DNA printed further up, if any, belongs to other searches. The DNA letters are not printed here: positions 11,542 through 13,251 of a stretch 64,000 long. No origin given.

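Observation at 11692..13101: DnaC/DnaI-like helicase loader with an internal tandem duplication of the whole AAA+ module plus a Zn ribbon, clustered with DnaD-like and DnaB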

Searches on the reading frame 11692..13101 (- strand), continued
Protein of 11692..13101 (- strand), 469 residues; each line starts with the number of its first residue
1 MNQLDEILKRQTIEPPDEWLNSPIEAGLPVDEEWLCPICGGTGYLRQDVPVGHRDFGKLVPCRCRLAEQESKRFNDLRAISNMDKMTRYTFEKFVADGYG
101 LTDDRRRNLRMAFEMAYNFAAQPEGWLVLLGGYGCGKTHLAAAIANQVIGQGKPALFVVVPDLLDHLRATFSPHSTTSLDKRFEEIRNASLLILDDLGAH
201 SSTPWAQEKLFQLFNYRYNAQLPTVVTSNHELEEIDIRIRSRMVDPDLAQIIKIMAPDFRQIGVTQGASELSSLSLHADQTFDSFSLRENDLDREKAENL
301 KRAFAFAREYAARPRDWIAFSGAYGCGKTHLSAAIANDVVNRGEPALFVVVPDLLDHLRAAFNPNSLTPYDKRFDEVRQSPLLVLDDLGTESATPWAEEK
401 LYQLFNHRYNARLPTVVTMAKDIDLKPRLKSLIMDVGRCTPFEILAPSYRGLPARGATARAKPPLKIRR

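Call 7: search_protein_families(library=ncbifam, proteins=[window:11692-13101:-], max_evalue=0.01)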
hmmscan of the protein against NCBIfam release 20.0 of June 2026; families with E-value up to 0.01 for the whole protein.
window:11692-13101:- (469 aa): 28 families (the best 25 are shown)
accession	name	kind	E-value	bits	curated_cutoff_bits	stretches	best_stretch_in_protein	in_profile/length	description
NF005992.0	PRK08116.1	subfamily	4.1e-70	236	189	2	67-261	48-253/269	hypothetical protein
NF005304.0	PRK06835.1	equivalog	9.7e-47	159.7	215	2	31-260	96-320/330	ATP-binding protein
NF006505.0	PRK08939.1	equivalog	2.5e-45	155.1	228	2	61-237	95-267/306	primosomal protein DnaI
NF038214.1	IS21_help_AAA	equivalog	5.2e-42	144.1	200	2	126-235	92-197/232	IS21-like element helper ATPase IstB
NF005931.1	PRK07952.1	equivalog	5.2e-36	124.4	357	2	102-245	78-220/246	replicative helicase loader DnaC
NF005378.0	PRK06921.1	subfamily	2.5e-33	115.3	207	2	33-244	32-241/266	hypothetical protein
NF009043.0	PRK12377.1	subfamily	1.6e-28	100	389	2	102-245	80-220/248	ATP-binding protein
NF001154.0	PRK00149.3-3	equivalog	3.6e-24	85.6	410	2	81-243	113-273/462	chromosomal replication initiator protein DnaA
TIGR00362.1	DnaA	equivalog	4.6e-24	85.3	343.9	2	82-258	101-270/437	chromosomal replication initiator protein DnaA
TIGR03420.1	DnaA_homol_Hda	equivalog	4.1e-21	75.6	194.8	2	90-243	13-148/226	DnaA regulatory inactivator Hda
NF005098.0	PRK06526.1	subfamily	5.5e-19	68.6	296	2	112-231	98-212/266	transposase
NF006616.1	PRK09183.1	subfamily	3.7e-18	65.7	300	2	127-232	103-205/253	IS21-like element helper ATPase IstB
NF006038.0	PRK08181.1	subfamily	1e-15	57.8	317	2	126-234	109-213/271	transposase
NF009087.0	PRK12422.1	equivalog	5.7e-11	42.3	657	1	127-242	144-259/455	chromosomal replication initiator protein DnaA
NF041813.1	Avs2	equivalog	9.9e-06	23.7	1000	0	118-158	161-199/1317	AVAST type 2 anti-phage system protein Avs2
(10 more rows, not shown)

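Call 9: find_related_loci(query=window:11692-13101:-, collection=genome_contigs, flank=6000)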
Query window:11692-13101:- (469 aa) in genome_contigs; peptide patterns used: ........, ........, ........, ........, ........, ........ (x = any residue, [..] = any of these).
599 stretches matched a pattern (row limit reached: there are more); 586 encode a relative of the query (tblastn E <= 1e-3); the best 80 are kept; 80 distinct loci.
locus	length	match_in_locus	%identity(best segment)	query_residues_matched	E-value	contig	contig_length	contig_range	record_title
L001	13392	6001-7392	83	1-465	0e+0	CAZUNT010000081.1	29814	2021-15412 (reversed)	MAG TPA_asm: uncultured Caldilineaceae bacterium isolate binchicken_co7_199 genome assembly, contig: NODE_2435_length_29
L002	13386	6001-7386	82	1-461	0e+0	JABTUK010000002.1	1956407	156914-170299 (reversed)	MAG: Anaerolineales bacterium isolate H5_CFX5 seq002, whole genome shotgun sequence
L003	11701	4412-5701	66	35-469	0e+0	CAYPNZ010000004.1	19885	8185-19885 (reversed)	MAG TPA_asm: uncultured Anaerolineaceae bacterium isolate SRP163575_co1_41 genome assembly, contig: NODE_5661_length_198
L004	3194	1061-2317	65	35-449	0e+0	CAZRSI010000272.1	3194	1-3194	MAG TPA_asm: uncultured Anaerolineae bacterium isolate binchicken_co6_220 genome assembly, contig: NODE_43116_length_319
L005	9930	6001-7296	63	35-469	0e+0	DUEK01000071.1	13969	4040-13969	MAG TPA_asm: Thermoflexia bacterium isolate G79 Contig71, whole genome shotgun sequence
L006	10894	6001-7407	61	1-468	0e+0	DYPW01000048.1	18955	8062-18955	MAG TPA_asm: Caldilinea aerophila isolate SulCav_GS10_10_44_43 SulCav_GS10_10_3887_length_18955_cov_20_321905, whole gen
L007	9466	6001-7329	62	21-462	0e+0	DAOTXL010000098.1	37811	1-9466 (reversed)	MAG TPA_asm: Anaerolineae bacterium isolate H21_249 k133_2063910, whole genome shotgun sequence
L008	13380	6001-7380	60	1-451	0e+0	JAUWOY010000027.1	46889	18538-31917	MAG: Chloroflexota bacterium isolate CSMAG_2462 CSMAG_2462_k141_173354_length_46889_cov_19.0000, whole genome shotgun se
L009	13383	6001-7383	61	1-462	0e+0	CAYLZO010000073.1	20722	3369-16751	MAG TPA_asm: uncultured Anaerolineaceae bacterium isolate SRP141376_co1_201 genome assembly, contig: NODE_5504_length_20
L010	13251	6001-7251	64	36-451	0e+0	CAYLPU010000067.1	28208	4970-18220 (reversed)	MAG TPA_asm: uncultured Anaerolineales bacterium isolate binchicken_co243_290 genome assembly, contig: NODE_1169_length_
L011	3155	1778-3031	64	35-451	0e+0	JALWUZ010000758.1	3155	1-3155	MAG: Anaerolineae bacterium isolate T2_maxbin2_scaf2bin.042 T2_NODE_83844_length_3155_cov_1.990092, whole genome shotgun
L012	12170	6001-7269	64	36-457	0e+0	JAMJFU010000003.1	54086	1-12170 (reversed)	MAG: Anaerolineae bacterium isolate B4-07 NODE_3_length_54086_cov_6.154763, whole genome shotgun sequence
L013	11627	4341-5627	62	35-462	0e+0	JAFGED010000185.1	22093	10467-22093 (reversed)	MAG: Anaerolineae bacterium isolate Zod_Metabat.1210 k87_2182961, whole genome shotgun sequence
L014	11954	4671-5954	62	36-461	0e+0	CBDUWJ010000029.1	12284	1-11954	MAG TPA_asm: uncultured Anaerolineae bacterium isolate SRR22302363_binner13_Refined_38 genome assembly, contig: ERZ25749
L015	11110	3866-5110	64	35-449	0e+0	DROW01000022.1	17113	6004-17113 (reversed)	MAG TPA_asm: Chloroflexi bacterium isolate HyVt-544 HyVt-544_k145_1114325, whole genome shotgun sequence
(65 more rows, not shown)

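Call 12: search_solved_structures(query=window:11692-13101:-, max_evalue=0.001, show_alignments=4)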
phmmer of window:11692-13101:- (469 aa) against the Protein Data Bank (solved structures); distinct sequences matched with E-value up to 0.001: 54.
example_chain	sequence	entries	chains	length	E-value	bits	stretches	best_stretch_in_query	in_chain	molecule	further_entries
2w58_A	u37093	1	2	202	4.8e-16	61.7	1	101-236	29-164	PRIMOSOME COMPONENT (HELICASE LOADER)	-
5he8_A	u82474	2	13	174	6.3e-15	58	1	125-239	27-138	Helicase loader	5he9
6qel_G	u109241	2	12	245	3.9e-14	55.4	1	128-245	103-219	DNA replication protein dnaC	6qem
4m4w_J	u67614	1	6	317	2e-13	53.1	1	113-235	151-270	Primosomal protein DnaI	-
3ecc_A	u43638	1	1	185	1.8e-12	49.9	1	114-241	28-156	DNA replication protein DnaC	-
3ec2_A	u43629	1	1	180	1.9e-12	49.8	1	114-240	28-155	DNA replication protein DnaC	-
2qgz_A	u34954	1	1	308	4.8e-11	45.2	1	119-236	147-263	Putative primosome component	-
8q3w_A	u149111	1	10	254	1.1e-10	44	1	76-234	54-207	Insertion sequence IS5376 putative ATP-binding protein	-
8q4d_E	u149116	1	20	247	2.1e-10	43.2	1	76-233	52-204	Insertion sequence IS5376 putative ATP-binding protein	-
5bq5_A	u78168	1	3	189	9e-10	41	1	115-234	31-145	Insertion sequence IS5376 putative ATP-binding protein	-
8bv3_A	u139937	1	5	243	2.5e-07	33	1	88-259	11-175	Chromosomal replication initiator protein DnaA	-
8btg_A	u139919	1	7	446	9.1e-07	31.1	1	88-258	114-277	Chromosomal replication initiator protein DnaA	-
2z4r_A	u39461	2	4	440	2e-05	26.7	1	111-258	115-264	Chromosomal replication initiator protein dnaA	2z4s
8rs9_A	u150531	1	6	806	3.5e-05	25.9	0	122-277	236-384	Transitional endoplasmic reticulum ATPase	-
8r0e_A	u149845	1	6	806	8.4e-05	24.6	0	122-277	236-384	Transitional endoplasmic reticulum ATPase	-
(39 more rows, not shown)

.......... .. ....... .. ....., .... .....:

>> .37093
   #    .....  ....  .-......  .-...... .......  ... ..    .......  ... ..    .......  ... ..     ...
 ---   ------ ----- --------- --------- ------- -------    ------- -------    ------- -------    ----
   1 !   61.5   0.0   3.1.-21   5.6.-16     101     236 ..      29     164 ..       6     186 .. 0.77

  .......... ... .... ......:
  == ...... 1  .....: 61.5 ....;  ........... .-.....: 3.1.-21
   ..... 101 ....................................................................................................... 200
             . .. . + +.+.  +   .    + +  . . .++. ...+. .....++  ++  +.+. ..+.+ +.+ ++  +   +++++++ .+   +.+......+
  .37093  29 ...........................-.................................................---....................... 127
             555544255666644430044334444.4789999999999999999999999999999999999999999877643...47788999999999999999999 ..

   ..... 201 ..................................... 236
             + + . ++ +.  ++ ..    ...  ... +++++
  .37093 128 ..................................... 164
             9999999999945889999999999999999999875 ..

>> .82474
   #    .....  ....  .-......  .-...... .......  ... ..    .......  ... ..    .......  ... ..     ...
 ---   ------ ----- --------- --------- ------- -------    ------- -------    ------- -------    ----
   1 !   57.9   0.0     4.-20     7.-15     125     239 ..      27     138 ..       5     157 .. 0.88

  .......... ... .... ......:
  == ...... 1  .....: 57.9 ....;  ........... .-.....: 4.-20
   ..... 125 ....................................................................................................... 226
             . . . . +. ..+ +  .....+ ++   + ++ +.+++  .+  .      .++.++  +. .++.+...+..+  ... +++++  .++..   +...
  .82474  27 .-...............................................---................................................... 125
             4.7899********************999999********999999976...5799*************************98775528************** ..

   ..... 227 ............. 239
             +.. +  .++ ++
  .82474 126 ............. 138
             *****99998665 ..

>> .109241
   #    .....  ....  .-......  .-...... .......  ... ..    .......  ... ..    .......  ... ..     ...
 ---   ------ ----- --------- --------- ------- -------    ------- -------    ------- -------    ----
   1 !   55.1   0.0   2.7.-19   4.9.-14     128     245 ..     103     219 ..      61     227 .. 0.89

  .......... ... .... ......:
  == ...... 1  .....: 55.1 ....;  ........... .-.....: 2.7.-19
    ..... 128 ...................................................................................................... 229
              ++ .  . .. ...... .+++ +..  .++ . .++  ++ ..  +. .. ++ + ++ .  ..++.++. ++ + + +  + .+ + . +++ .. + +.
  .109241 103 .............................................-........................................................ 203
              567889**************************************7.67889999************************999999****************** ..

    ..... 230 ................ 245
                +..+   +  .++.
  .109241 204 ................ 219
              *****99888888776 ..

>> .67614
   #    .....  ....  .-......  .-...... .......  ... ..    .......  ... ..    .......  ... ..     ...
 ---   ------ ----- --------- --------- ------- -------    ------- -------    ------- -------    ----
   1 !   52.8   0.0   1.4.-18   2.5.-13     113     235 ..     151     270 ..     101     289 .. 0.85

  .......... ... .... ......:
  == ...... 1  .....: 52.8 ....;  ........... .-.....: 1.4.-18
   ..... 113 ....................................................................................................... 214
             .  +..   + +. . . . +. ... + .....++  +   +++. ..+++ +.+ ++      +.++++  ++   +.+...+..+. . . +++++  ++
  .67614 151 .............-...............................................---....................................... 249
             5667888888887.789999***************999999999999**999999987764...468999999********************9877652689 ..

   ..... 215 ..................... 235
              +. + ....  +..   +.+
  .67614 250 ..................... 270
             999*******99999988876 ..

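Call 16: search_protein_representatives(protein=window:11692-13101:-)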
Query: 469 residues. Proteins with E-value up to 0.001 (for the whole library): 26251; up to 1e-10: 7192; up to 1e-30: 743. The best 150 are listed.
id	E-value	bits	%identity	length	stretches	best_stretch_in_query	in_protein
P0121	2.0e-236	801.5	48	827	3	67-451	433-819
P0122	2.6e-145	501.1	42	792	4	2-261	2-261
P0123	4.4e-141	487.2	60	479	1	77-454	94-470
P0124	5.4e-140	483.6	54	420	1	48-461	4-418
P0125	3.3e-136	471.1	52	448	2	32-337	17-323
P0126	3.6e-134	464.4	51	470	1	23-463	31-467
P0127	3.5e-131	454.5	50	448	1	31-455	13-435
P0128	5.4e-131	453.9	52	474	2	26-309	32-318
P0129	1.1e-128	446.4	51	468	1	36-458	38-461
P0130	9.6e-128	443.2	51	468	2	4-263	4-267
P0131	2.8e-119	415.3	50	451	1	33-426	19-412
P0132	9.3e-118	410.3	46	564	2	35-285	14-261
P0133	1.9e-115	402.7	46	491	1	34-453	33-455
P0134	1.9e-114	399.4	50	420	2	45-285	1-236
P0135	6.1e-113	394.4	49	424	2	46-254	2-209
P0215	1.6e-71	257.8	51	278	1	22-261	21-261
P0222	1.3e-68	248.3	51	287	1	29-264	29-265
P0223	1.3e-68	248.2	55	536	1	32-261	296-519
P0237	2.6e-66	240.7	54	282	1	35-261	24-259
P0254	1.7e-64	234.7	52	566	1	29-260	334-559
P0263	8.0e-64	232.5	52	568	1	26-261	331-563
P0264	1.6e-63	231.5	47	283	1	25-273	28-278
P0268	3.0e-63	230.6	53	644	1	34-261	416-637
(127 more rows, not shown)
